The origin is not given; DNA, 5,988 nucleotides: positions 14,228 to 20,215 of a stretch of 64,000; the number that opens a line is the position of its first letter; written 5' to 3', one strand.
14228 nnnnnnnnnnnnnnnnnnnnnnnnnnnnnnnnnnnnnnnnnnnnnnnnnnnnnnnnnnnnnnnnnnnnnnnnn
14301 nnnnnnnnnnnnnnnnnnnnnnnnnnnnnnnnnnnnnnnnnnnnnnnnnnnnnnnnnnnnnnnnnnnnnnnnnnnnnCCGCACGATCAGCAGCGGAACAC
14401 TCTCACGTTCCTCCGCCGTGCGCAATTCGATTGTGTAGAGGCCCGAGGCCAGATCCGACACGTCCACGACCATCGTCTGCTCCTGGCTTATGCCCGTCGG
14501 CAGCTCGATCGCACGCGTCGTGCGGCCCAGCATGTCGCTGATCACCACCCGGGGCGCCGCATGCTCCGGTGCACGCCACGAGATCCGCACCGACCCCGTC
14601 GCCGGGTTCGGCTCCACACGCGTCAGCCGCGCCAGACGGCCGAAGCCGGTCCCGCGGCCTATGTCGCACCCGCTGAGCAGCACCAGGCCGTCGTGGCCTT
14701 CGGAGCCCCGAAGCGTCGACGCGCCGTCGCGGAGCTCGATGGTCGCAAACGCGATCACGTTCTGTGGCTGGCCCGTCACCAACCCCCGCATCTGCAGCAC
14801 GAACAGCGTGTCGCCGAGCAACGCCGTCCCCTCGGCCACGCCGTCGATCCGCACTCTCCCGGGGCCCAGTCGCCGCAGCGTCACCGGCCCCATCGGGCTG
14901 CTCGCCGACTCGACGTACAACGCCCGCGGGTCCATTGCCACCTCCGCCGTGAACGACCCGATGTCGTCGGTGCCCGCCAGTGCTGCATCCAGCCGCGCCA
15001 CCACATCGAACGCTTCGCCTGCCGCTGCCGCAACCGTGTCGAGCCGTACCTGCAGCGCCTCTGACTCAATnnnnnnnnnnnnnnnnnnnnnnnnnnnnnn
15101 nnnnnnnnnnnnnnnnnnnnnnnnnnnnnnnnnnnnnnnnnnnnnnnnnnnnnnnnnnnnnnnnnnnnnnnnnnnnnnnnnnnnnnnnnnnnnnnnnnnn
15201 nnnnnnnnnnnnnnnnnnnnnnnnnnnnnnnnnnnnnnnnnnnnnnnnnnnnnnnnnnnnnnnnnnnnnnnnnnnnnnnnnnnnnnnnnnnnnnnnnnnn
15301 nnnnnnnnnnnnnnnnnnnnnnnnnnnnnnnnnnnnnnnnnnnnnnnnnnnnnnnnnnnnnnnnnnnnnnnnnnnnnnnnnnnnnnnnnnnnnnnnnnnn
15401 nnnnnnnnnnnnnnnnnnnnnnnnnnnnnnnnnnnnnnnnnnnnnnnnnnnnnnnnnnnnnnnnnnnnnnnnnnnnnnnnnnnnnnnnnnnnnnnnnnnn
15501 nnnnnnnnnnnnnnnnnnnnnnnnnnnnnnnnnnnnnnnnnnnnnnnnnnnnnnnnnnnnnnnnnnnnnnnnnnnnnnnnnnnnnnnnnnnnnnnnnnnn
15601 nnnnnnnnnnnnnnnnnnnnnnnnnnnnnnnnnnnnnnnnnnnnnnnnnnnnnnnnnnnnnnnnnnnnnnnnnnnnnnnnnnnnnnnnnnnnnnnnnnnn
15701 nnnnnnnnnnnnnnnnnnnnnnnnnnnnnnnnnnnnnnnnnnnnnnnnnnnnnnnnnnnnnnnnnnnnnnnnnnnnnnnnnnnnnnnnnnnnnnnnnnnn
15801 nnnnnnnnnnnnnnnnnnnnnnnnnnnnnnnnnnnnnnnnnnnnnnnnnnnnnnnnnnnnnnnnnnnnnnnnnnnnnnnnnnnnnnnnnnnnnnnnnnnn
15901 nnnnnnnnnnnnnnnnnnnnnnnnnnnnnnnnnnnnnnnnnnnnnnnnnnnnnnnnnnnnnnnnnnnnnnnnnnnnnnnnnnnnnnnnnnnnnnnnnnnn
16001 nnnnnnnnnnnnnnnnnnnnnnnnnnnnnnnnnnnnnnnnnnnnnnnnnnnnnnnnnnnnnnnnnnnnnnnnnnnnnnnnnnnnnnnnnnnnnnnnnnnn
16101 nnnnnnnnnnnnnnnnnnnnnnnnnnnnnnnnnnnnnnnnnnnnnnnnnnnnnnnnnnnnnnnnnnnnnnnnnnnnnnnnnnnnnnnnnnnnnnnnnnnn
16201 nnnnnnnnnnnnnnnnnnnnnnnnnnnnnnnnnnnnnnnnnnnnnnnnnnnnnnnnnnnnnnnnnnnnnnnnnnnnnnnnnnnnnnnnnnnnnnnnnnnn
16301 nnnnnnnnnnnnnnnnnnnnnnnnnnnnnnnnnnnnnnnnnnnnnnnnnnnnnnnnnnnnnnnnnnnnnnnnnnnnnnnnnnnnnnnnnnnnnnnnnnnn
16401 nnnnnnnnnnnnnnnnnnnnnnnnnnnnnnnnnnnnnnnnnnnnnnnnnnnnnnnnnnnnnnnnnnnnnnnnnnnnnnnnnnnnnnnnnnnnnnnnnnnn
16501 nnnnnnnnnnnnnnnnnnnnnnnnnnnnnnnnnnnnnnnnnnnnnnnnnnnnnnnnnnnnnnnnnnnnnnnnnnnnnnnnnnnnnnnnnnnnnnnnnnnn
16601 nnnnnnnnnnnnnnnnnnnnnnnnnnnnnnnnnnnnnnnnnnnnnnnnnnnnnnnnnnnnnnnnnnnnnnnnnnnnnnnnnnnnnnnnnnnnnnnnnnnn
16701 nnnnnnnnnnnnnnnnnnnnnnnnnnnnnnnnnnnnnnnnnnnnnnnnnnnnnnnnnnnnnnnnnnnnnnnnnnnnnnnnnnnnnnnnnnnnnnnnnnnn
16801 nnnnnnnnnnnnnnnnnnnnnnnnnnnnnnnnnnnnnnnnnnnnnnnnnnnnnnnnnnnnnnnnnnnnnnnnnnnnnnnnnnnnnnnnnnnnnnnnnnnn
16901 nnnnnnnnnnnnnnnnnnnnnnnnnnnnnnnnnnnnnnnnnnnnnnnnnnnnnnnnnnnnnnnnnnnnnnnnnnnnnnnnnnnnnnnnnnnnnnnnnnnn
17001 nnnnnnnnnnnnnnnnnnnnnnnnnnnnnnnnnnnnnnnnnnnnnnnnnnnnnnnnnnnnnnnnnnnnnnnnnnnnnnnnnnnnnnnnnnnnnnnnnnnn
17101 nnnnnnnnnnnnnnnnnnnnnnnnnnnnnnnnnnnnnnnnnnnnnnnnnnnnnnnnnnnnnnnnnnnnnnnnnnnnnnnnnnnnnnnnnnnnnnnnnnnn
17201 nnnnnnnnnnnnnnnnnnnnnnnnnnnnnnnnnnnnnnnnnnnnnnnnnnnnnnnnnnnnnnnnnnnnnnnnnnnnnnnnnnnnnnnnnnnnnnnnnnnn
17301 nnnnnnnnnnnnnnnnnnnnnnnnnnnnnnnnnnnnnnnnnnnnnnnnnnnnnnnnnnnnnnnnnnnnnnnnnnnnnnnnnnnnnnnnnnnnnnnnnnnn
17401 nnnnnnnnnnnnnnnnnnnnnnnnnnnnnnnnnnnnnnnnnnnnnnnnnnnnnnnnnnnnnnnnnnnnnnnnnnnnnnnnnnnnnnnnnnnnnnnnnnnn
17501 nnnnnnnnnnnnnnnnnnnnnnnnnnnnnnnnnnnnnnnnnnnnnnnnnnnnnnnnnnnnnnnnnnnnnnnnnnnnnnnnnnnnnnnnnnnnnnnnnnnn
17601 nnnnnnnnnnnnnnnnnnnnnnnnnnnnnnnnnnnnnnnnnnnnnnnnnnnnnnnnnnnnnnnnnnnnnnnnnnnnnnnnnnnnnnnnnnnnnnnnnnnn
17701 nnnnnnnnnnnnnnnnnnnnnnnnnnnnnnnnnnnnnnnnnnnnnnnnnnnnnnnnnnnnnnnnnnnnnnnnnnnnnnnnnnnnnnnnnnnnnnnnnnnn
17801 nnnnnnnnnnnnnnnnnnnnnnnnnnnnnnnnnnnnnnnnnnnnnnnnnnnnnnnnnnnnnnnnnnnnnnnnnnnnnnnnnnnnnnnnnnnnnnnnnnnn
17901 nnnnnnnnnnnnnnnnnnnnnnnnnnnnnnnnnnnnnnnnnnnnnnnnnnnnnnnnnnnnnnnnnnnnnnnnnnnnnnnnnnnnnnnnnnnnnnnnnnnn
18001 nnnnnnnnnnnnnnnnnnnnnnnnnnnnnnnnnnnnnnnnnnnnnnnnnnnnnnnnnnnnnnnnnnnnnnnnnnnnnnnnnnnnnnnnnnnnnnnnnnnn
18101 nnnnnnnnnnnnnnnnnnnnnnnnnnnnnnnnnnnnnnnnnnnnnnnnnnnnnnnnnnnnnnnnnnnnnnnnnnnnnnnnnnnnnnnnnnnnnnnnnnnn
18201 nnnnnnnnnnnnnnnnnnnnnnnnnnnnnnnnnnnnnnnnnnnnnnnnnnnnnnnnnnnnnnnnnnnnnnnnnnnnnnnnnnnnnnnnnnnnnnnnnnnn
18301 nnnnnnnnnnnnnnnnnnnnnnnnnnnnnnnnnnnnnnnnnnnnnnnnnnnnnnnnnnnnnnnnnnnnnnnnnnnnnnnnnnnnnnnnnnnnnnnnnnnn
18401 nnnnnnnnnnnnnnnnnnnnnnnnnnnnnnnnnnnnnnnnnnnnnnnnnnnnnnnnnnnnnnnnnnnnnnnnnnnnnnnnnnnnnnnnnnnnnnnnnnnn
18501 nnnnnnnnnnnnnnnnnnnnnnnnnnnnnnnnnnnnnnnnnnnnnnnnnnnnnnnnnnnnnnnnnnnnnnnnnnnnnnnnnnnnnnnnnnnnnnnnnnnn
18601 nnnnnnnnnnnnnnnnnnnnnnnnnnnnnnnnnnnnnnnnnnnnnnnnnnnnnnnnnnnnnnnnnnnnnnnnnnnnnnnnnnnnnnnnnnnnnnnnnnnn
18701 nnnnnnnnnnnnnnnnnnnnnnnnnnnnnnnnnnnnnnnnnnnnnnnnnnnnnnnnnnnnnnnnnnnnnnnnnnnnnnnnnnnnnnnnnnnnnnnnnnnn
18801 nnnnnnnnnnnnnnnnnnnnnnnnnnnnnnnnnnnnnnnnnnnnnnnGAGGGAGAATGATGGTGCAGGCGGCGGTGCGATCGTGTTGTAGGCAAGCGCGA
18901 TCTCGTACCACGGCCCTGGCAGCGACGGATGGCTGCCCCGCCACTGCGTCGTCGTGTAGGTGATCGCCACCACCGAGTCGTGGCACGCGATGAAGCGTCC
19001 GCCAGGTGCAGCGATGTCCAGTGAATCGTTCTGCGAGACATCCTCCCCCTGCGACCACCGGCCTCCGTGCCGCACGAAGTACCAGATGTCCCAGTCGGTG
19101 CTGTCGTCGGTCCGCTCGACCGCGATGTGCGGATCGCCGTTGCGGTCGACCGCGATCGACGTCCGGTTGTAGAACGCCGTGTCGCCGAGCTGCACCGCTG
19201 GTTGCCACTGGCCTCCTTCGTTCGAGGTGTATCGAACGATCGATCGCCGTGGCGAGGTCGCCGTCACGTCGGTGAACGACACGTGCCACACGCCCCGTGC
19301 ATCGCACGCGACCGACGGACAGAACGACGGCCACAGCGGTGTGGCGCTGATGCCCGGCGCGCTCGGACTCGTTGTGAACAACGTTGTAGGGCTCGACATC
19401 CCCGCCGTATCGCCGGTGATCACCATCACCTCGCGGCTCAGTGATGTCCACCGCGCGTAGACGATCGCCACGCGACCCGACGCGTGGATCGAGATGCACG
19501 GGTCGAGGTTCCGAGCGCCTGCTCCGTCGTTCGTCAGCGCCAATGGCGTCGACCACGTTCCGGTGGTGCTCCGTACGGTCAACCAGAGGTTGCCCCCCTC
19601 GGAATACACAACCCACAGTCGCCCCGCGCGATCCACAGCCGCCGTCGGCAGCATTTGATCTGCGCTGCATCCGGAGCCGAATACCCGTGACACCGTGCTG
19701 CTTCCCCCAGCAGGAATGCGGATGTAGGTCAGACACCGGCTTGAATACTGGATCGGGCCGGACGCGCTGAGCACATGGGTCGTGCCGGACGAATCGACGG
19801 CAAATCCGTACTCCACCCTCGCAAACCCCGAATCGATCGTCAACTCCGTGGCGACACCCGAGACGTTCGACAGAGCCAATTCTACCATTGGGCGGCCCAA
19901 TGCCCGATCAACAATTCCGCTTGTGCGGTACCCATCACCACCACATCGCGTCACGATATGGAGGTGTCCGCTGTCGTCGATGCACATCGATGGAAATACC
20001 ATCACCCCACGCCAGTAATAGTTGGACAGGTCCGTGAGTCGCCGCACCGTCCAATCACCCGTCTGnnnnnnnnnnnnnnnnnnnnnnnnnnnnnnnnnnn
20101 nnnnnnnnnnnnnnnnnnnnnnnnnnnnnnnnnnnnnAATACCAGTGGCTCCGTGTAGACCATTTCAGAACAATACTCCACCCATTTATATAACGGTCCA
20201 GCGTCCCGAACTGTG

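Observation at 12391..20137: Giant T9SS adhesin followed by barrel + OmpA module, reminiscent of cargo / PorP-SprF / peptidoglycan-anchor arrangements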

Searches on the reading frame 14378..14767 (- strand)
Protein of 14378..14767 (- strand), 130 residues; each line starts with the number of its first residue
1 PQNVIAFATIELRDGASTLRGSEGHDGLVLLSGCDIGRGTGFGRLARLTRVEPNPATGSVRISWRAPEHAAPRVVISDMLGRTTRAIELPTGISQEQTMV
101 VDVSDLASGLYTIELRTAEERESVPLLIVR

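Call 34: search_protein_families(library=ncbifam, alignment_id=A3, max_evalue=0.1)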
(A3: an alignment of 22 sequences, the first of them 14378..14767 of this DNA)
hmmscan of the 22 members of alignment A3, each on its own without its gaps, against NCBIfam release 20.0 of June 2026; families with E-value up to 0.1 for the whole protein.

A. member 1, window:14378-14767:- (130 aa): 3 families
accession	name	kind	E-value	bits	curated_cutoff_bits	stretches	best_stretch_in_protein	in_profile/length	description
TIGR04183.1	Por_Secre_tail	domain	1.4e-06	28.1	23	1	53-124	3-67/72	T9SS type A sorting domain-containing protein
NF038113.1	T9SSA_dep_M36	equivalog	5.6e-05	21.5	885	1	51-125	795-865/869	T9SS-dependent M36 family metallopeptidase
NF052323.1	T9SSA_dep_M6i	equivalog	0.0021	16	600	1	53-118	962-1027/1043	T9SS-dependent M6-like inactivated metalloprotease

B. families by the number of members that match (of 22 scanned): 15 families
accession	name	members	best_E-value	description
TIGR04183.1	Por_Secre_tail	11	2.6e-09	T9SS type A sorting domain-containing protein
NF038113.1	T9SSA_dep_M36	8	1.6e-05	T9SS-dependent M36 family metallopeptidase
NF052323.1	T9SSA_dep_M6i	7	2.9e-07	T9SS-dependent M6-like inactivated metalloprotease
NF040765.1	adhesion_FAF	1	0.0011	adhesion factor FAF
NF005176.1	PRK06655.1-1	1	0.0054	flagellar hook assembly protein FlgD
NF000584.1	PRK00009.1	1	0.02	phosphoenolpyruvate carboxylase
NF052504.1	sll1863_fam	1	0.053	sll1863 family stress response protein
NF001816.0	PRK00555.1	1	0.055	galactokinase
NF033098.1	bla_CblA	1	0.056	CblA family class A beta-lactamase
NF006267.0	PRK08416.1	1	0.071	enoyl-ACP reductase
NF011664.0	PRK15084.1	1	0.079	formate hydrogenlyase maturation protein HycH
TIGR03321.1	alt_F1F0_F0_B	1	0.084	alternate F1F0 ATPase, F0 subunit B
NF006784.0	PRK09293.2-5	1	0.084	class 1 fructose-bisphosphatase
TIGR03565.1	alk_sulf_monoox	1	0.095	FMNH2-dependent alkanesulfonate monooxygenase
NF004777.0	PRK06123.1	1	0.097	SDR family oxidoreductase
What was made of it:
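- The cargo CTD is type A; none of 22 cargo C-termini hit a type B model (call 34).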

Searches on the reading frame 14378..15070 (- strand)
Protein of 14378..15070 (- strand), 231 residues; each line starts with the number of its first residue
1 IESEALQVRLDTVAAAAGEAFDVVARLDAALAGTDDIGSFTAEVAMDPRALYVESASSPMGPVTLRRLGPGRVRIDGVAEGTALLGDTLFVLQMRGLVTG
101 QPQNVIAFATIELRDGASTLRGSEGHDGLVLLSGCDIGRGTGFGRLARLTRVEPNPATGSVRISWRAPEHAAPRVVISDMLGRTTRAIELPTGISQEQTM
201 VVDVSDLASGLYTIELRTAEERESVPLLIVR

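Call 62: find_homologous_proteins(query=window:14378-15070:-, max_evalue=0.001)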
Query seq(231 aa): 5379 candidates shared short words with the query, none scored E <= 0.001.
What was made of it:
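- Tried and rejected: A word-indexed search with the cargo C-module returned nothing (call 62), so no confident model of that module was possible.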

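Call 77: search_solved_structures(query=window:14378-15070:-, max_evalue=1)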
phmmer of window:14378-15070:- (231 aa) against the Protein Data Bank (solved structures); distinct sequences matched with E-value up to 1: 0.

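Call 78: search_solved_structures(query=A6, max_evalue=1)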
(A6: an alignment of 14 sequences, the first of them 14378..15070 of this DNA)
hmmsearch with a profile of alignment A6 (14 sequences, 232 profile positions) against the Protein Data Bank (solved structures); distinct sequences matched with E-value up to 1: 2.
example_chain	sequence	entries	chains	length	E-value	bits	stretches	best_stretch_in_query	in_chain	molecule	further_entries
8rjx_A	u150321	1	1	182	0.19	14.2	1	19-135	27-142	Osmotically-inducible protein Y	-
5jvk_A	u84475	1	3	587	0.85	12.1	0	153-226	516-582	Uncharacterized protein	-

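Call 79: search_protein_families(library=pfam, alignment_id=A6, max_evalue=1)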
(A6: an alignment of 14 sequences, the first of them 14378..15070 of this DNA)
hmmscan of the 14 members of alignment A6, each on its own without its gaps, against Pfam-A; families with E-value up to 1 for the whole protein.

A. member 1, window:14378-15070:- (231 aa): 1 family
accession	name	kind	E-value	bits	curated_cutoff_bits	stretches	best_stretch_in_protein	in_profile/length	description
PF18962.6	Por_Secre_tail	-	3e-08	34.3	27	1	154-222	3-68/75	Secretion system C-terminal sorting domain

B. families by the number of members that match (of 14 scanned): 5 families
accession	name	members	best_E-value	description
PF18962.6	Por_Secre_tail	13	3e-08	Secretion system C-terminal sorting domain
PF00963.24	Cohesin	5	0.0053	Cohesin domain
PF24551.1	SH3_Rv0428c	3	0.02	Probable histone acetyltransferase Rv0428c SH3 domain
PF00498.31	FHA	2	0.004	FHA domain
PF18225.7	AbfS_sensor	1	0.029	Sensor histidine kinase (AbfS) sensor domain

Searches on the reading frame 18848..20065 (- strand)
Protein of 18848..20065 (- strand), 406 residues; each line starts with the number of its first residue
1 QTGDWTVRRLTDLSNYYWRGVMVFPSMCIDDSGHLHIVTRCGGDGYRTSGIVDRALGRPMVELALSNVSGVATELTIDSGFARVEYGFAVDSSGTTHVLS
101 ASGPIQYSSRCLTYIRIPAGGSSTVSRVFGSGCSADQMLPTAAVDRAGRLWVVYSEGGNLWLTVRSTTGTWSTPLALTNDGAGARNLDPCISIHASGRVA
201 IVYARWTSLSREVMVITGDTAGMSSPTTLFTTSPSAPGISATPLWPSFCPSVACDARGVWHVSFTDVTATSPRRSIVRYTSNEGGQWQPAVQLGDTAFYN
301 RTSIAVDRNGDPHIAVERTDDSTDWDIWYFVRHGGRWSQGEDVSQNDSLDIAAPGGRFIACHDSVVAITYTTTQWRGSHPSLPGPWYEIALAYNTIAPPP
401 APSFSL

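Call 76: search_solved_structures(query=window:18848-20065:-, max_evalue=1)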
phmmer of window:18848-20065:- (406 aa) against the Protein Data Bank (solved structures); distinct sequences matched with E-value up to 1: 1.
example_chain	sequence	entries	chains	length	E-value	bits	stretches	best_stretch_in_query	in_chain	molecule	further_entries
5mum_A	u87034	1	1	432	0.31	13.7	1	296-348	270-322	BACINT_00347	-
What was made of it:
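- Tried and rejected: PDB sequence searches with the cargo N-terminal domain, the C-module and its profile were uninformative (calls 76-78).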
